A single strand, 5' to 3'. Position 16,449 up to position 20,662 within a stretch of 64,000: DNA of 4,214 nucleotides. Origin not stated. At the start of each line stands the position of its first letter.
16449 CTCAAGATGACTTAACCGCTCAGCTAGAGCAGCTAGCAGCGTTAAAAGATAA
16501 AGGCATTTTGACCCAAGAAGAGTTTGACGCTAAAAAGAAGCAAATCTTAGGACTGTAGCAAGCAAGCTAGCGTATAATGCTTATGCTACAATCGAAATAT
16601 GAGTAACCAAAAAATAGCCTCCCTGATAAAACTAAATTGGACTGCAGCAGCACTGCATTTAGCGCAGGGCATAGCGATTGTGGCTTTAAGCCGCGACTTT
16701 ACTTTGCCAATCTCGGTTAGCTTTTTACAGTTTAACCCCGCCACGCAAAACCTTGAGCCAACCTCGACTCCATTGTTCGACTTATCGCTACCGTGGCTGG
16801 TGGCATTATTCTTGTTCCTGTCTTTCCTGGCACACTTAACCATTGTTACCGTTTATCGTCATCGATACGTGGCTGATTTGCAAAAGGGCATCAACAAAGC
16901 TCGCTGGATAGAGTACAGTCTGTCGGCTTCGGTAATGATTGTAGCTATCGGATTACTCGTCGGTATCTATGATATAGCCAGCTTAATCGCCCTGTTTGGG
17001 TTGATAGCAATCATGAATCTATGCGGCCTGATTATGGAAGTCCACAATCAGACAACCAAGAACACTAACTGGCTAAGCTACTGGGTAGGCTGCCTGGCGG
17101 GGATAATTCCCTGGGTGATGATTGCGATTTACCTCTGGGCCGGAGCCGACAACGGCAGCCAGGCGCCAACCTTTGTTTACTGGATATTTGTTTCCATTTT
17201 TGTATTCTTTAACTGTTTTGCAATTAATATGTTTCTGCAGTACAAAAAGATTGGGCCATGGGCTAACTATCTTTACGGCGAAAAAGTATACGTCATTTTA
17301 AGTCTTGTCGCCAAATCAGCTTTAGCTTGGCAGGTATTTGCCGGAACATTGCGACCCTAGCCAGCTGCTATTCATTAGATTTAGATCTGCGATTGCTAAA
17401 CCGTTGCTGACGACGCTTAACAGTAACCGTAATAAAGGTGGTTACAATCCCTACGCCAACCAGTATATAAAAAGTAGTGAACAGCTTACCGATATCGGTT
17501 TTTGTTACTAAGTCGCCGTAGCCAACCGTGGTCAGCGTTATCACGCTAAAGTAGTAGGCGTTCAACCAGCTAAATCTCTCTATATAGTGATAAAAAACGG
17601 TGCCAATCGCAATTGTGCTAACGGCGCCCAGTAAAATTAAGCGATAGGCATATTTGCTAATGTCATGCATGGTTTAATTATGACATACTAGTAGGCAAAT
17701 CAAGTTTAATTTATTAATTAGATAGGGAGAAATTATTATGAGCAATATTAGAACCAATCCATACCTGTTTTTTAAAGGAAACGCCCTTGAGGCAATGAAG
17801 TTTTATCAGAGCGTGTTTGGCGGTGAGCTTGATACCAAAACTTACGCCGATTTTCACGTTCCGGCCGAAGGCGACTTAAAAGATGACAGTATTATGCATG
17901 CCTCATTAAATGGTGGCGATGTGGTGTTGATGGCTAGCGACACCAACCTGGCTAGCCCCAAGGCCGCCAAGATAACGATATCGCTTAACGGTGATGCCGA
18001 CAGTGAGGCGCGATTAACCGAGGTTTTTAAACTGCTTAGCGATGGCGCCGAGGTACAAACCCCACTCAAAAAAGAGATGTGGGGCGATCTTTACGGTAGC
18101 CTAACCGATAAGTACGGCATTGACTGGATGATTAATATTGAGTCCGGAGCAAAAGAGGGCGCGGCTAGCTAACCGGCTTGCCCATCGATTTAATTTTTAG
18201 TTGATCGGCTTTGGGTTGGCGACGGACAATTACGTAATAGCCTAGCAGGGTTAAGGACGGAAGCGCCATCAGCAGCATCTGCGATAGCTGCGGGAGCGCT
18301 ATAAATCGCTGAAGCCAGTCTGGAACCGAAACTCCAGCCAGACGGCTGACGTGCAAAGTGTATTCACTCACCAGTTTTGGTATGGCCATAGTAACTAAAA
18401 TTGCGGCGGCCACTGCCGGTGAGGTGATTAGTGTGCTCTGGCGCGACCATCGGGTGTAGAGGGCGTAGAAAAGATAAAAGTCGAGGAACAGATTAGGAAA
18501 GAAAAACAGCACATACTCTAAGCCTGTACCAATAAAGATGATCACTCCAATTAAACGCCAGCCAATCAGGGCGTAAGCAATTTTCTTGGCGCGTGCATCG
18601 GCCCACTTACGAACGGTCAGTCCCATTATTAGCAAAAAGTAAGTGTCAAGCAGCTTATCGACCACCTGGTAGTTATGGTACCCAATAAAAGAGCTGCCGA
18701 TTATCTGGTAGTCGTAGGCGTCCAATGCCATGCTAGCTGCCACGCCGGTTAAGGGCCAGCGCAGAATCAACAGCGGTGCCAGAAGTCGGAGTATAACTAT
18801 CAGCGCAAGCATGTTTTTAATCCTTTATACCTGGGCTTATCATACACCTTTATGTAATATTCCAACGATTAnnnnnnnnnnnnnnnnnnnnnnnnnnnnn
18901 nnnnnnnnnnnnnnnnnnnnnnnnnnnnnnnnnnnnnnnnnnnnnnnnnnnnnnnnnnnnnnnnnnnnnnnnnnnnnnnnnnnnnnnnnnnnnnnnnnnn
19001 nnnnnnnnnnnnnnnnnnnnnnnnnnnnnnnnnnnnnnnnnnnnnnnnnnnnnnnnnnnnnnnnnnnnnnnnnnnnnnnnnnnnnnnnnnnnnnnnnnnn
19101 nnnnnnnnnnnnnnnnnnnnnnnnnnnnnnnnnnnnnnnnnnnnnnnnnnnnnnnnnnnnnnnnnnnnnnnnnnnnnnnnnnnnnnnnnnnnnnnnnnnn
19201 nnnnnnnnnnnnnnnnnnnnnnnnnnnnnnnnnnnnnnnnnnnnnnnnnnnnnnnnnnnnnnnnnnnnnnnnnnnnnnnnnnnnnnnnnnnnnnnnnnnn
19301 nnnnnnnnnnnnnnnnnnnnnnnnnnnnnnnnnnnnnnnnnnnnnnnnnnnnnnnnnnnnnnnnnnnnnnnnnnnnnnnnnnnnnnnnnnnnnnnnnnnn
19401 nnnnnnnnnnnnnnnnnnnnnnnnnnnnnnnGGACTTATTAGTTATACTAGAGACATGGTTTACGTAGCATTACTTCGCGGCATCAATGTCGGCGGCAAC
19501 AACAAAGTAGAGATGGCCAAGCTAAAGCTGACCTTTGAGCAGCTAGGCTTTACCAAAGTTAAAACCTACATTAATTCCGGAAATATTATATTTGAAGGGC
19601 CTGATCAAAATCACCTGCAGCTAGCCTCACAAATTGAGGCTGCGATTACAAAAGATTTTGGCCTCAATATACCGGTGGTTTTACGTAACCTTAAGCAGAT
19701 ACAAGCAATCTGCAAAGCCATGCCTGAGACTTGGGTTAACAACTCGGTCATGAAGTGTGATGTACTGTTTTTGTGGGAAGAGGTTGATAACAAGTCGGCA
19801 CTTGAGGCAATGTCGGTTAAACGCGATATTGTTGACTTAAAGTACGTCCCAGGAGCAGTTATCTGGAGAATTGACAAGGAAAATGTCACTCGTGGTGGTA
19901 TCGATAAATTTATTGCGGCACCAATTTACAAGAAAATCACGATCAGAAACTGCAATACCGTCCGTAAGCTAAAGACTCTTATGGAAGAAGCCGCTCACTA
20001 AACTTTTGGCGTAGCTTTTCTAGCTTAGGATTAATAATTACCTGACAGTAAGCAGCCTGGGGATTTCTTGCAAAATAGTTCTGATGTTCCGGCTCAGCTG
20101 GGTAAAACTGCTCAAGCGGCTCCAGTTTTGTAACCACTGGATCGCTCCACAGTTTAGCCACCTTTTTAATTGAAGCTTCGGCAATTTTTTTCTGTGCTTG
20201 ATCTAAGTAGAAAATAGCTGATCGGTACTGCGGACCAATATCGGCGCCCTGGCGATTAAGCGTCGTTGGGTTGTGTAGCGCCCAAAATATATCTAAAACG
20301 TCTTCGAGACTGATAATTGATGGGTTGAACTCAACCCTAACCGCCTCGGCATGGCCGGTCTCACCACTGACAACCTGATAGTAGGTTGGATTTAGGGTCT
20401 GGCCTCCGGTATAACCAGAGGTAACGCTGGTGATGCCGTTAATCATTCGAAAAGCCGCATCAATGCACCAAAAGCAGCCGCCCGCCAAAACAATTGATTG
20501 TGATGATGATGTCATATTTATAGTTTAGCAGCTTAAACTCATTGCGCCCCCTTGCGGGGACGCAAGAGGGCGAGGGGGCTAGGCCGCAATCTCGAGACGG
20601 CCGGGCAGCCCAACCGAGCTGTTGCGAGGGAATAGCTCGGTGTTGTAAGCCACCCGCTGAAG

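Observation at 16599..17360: Heliorhodopsin gene in a streamlined genome with no visible retinal-synthesis genes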

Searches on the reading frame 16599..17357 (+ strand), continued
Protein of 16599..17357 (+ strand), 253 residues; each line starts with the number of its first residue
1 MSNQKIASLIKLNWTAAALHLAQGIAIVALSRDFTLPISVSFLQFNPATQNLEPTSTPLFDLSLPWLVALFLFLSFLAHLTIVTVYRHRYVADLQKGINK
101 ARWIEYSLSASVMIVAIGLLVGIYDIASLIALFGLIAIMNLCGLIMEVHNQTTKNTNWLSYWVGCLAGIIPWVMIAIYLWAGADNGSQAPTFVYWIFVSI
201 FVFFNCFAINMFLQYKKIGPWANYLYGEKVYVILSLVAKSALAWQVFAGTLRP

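Call 58: fold_search(model_id=the predicted structure, library=pdb)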
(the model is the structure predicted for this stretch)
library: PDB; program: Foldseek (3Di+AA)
matches with E <= 10: 694; with E <= 0.001: 18
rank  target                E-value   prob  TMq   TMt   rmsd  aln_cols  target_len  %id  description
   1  7u55                  2.2e-22  1.00  0.87  0.90   2.6       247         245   55  Crystal structure of Thermoplasmatales archaeon heliorhodopsin at pH 4.5 (released 2022-09-07)
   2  7clj                  8.8e-22  1.00  0.88  0.89   2.5       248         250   54  Crystal structure of Thermoplasmatales archaeon heliorhodopsin E108D mutant (released 2020-09-02)
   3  6is6                  1.1e-21  1.00  0.89  0.90   2.3       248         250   54  Crystal structure of Thermoplasmatales archaeon heliorhodopsin (released 2019-09-25)
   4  9ljj_A                1.3e-17  1.00  0.84  0.84   3.1       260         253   43  cryo-EM structure of a nanobody bound heliorhodopsin (released 2025-02-12)
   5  6su3_A                2.3e-17  1.00  0.85  0.84   3.1       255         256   43  Crystal structure of the 48C12 heliorhodopsin in the violet form at pH 8.8 (released 2019-12-11)
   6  6uh3_A                8.3e-17  1.00  0.84  0.86   3.1       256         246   43  Crystal structure of bacterial heliorhodopsin 48C12 (released 2019-12-04)
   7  6su3_X                1.5e-16  1.00  0.85  0.84   3.0       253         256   43  Crystal structure of the 48C12 heliorhodopsin in the violet form at pH 8.8 (released 2019-12-11)
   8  6su4_A                2.0e-16  1.00  0.85  0.85   3.0       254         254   43  Crystal structure of the 48C12 heliorhodopsin in the blue form at pH 4.3 (released 2019-12-11)
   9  6su4_X                2.7e-16  1.00  0.84  0.84   3.1       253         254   43  Crystal structure of the 48C12 heliorhodopsin in the blue form at pH 4.3 (released 2019-12-11)
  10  6uh3_B                6.2e-16  1.00  0.84  0.86   3.0       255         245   43  Crystal structure of bacterial heliorhodopsin 48C12 (released 2019-12-04)
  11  9cdc                  1.3e-04  1.00  0.62  0.65   9.4       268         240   13  Kalium channelrhodopsin 1 C110A mutant from Hyphochytrium catenoides, Dark State (released 2025-02-19)
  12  4hyj_A                3.6e-04  1.00  0.63  0.67   8.1       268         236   16  Crystal structure of Exiguobacterium sibiricum rhodopsin (released 2013-07-17)
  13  8zaq_C                4.7e-04  1.00  0.63  0.62   7.5       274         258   12  ExoC110T class 2 channelrhodopsin (released 2024-09-04)
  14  9wfa                  6.2e-04  1.00  0.63  0.64   8.3       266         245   16  Cryo-EM structure of psXR (released 2026-03-18)
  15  8gi8                  6.5e-04  1.00  0.63  0.66   9.2       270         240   13  Kalium channelrhodopsin 1 from Hyphochytrium catenoides (HcKCR1) embedded in peptidisc (released 2023-07-26)
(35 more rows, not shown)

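Call 63: search_protein_families(library=ncbifam, max_evalue=0.001, proteins=[window:16599-17357:+])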
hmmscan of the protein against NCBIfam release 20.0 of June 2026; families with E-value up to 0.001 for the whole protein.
window:16599-17357:+ (253 aa): 1 family
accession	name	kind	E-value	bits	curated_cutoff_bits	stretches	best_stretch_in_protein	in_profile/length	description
NF038020.1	HeR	equivalog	1.5e-99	332.5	100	1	11-251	3-244/244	heliorhodopsin HeR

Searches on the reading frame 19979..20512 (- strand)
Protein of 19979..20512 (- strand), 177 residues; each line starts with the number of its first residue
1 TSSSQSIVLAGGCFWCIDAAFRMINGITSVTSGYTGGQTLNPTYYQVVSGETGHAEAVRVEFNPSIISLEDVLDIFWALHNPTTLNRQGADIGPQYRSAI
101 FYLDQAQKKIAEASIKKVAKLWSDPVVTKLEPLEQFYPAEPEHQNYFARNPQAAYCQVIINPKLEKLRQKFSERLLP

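Call 63: search_protein_families(library=ncbifam, max_evalue=0.001, proteins=[window:19979-20512:-])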
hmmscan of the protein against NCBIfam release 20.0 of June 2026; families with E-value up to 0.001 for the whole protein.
window:19979-20512:- (177 aa): 4 families
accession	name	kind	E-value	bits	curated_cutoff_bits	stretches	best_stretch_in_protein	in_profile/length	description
NF004042.0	PRK05550.1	equivalog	6.7e-63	212.6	330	1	3-161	133-290/293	bifunctional methionine sulfoxide reductase B/A protein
TIGR00401.1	msrA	equivalog_domain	2.7e-56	190.2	108.1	1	6-153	2-151/153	peptide-methionine (S)-S-oxide reductase MsrA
NF010625.0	PRK14018.1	equivalog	2.4e-47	161.6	522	1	4-170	198-362/521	bifunctional peptide-methionine (S)-S-oxide reductase MsrA/peptide-methionine (R)-S-oxide reductase MsrB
NF004038.0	PRK05528.1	equivalog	5.8e-26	91.4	200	1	6-159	3-148/157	peptide-methionine (S)-S-oxide reductase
